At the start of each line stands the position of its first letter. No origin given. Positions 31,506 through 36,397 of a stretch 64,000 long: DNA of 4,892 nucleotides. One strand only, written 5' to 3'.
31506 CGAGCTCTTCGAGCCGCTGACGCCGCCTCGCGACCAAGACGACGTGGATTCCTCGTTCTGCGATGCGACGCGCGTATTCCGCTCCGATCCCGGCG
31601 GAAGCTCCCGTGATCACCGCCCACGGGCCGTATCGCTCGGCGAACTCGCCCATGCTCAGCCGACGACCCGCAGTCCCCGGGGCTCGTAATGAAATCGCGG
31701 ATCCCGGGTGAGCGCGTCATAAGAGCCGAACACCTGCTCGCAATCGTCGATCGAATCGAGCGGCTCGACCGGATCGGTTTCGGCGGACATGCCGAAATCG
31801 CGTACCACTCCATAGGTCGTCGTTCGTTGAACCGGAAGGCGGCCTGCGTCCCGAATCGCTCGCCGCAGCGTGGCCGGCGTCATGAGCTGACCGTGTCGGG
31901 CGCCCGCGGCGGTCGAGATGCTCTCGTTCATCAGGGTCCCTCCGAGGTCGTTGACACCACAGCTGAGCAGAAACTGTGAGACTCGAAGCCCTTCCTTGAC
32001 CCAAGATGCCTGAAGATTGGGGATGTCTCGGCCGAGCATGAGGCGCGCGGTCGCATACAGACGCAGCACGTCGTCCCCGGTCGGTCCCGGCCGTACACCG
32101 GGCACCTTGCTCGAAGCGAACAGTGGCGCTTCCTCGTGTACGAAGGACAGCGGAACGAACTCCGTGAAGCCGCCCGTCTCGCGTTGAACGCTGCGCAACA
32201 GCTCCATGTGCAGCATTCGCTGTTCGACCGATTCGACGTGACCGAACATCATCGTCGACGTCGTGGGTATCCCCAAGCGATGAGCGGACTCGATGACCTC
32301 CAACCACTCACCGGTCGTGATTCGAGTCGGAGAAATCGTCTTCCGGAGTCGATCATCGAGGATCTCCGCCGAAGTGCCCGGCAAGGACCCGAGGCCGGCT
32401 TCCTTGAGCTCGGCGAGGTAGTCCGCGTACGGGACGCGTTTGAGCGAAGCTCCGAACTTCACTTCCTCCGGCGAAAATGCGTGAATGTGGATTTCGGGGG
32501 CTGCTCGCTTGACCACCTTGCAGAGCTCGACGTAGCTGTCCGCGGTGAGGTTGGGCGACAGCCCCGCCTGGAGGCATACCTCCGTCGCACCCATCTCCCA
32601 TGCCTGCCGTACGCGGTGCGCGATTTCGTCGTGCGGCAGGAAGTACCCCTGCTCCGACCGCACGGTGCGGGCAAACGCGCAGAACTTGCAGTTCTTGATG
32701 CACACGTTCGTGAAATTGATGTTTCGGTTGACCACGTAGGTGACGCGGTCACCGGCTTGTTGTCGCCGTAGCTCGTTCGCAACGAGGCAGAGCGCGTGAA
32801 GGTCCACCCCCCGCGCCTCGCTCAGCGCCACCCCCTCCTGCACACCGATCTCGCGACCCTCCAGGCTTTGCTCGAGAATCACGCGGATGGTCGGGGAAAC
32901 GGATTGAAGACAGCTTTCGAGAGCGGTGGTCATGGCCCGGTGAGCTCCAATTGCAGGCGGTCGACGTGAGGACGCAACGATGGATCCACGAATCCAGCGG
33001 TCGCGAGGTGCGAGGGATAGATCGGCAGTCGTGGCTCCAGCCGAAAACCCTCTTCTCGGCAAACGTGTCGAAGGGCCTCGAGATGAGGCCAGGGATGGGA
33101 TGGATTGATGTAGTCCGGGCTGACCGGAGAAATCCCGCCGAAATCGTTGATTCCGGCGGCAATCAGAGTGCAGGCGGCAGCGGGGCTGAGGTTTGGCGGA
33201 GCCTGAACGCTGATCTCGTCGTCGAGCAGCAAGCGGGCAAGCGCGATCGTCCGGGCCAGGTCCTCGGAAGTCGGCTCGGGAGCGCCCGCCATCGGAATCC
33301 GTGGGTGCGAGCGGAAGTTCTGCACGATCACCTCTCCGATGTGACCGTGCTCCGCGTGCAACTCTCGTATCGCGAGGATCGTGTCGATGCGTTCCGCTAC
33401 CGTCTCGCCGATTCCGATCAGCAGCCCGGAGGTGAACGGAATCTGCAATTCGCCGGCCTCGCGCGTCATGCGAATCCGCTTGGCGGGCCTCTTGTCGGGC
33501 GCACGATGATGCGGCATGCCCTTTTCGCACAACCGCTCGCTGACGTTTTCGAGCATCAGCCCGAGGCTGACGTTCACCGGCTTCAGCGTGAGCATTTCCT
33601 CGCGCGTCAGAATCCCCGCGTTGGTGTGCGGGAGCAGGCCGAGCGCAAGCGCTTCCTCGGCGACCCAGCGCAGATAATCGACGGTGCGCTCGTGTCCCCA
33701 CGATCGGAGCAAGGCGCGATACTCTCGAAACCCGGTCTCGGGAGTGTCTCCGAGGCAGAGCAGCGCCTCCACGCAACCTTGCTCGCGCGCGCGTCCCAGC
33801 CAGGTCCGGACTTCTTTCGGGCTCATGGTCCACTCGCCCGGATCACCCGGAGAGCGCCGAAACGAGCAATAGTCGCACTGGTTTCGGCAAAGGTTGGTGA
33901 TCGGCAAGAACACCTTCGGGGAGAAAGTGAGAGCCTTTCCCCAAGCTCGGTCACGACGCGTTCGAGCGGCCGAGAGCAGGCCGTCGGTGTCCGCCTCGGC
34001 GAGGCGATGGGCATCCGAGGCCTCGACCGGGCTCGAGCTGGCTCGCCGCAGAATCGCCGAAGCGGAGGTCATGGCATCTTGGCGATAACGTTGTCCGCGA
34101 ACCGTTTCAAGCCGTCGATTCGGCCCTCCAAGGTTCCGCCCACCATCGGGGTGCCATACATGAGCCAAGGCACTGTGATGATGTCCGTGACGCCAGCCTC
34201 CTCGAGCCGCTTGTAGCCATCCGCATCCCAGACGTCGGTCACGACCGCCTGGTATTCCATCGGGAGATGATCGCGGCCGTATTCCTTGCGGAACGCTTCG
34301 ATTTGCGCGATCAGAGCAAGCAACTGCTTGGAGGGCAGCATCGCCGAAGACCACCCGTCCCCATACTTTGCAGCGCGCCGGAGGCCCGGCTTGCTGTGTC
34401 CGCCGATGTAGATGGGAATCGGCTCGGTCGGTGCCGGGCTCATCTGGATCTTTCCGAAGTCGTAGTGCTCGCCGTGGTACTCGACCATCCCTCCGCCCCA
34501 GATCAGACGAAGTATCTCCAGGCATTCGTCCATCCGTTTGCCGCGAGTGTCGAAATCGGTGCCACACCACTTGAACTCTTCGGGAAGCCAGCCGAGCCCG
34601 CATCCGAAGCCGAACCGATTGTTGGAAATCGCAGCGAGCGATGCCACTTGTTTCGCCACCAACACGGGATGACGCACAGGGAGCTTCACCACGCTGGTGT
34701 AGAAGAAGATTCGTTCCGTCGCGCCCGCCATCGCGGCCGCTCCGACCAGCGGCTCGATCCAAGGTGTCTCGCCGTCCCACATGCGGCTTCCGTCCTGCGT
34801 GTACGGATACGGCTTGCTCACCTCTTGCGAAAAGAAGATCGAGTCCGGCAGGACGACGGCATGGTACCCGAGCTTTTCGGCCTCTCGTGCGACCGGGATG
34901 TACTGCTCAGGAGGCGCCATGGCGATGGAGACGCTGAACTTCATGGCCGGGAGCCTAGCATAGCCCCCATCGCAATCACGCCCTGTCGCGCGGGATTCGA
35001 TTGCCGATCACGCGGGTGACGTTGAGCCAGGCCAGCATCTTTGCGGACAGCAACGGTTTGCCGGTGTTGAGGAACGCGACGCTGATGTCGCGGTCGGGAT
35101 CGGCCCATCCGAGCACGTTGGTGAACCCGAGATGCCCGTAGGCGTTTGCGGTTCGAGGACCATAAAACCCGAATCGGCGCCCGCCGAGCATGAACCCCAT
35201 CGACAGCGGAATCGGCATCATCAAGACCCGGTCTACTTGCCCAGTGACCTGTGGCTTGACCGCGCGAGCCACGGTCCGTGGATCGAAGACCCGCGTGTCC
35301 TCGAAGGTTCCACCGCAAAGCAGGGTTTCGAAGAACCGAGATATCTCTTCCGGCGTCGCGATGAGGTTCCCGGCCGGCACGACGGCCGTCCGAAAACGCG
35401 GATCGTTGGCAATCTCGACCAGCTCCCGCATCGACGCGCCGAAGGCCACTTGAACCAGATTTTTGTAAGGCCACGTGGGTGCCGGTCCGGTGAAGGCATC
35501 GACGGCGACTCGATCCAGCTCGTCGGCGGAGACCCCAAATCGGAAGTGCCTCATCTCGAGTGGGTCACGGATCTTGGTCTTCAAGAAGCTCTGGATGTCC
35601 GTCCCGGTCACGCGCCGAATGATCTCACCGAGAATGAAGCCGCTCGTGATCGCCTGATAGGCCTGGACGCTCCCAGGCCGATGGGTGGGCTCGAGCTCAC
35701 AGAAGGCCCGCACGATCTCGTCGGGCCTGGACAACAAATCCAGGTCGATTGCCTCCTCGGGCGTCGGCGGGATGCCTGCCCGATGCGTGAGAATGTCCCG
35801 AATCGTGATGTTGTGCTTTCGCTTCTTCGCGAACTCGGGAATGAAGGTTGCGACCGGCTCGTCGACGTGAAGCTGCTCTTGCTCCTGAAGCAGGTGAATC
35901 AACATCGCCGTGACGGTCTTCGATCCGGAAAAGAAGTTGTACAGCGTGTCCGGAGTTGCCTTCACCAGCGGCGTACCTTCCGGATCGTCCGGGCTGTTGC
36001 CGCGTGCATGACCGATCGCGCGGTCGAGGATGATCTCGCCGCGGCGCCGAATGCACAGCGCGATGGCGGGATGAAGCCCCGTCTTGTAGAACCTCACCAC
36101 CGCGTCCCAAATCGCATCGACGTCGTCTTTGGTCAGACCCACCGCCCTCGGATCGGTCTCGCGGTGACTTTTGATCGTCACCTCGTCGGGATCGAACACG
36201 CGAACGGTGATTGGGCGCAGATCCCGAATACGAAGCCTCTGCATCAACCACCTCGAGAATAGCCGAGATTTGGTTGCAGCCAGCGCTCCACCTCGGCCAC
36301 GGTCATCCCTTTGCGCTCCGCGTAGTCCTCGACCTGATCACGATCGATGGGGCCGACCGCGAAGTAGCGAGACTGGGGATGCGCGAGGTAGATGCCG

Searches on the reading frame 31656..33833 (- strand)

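Call 74: search_protein_families(library=pfam, proteins=[window:31656-33833:-], max_evalue=0.0001)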
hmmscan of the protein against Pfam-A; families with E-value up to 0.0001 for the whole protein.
window:31656-33833:- (725 aa): 2 families
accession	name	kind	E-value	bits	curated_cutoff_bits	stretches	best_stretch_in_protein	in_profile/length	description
PF04055.27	Radical_SAM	-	9.4e-23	81.6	29.5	1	372-546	1-166/166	Radical SAM superfamily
PF19288.4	CofH_C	-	2.5e-19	69.8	27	1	555-676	3-118/125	CofH/MqnC C-terminal region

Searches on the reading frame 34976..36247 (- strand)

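Call 27: search_protein_families(library=pfam, proteins=[window:34976-36247:-], max_evalue=0.00001)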
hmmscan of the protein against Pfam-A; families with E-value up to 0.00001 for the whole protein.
window:34976-36247:- (423 aa): 1 family
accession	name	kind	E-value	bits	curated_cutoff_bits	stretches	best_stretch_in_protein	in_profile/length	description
PF00144.29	Beta-lactamase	-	3.1e-58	198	27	1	59-399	14-313/329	Beta-lactamase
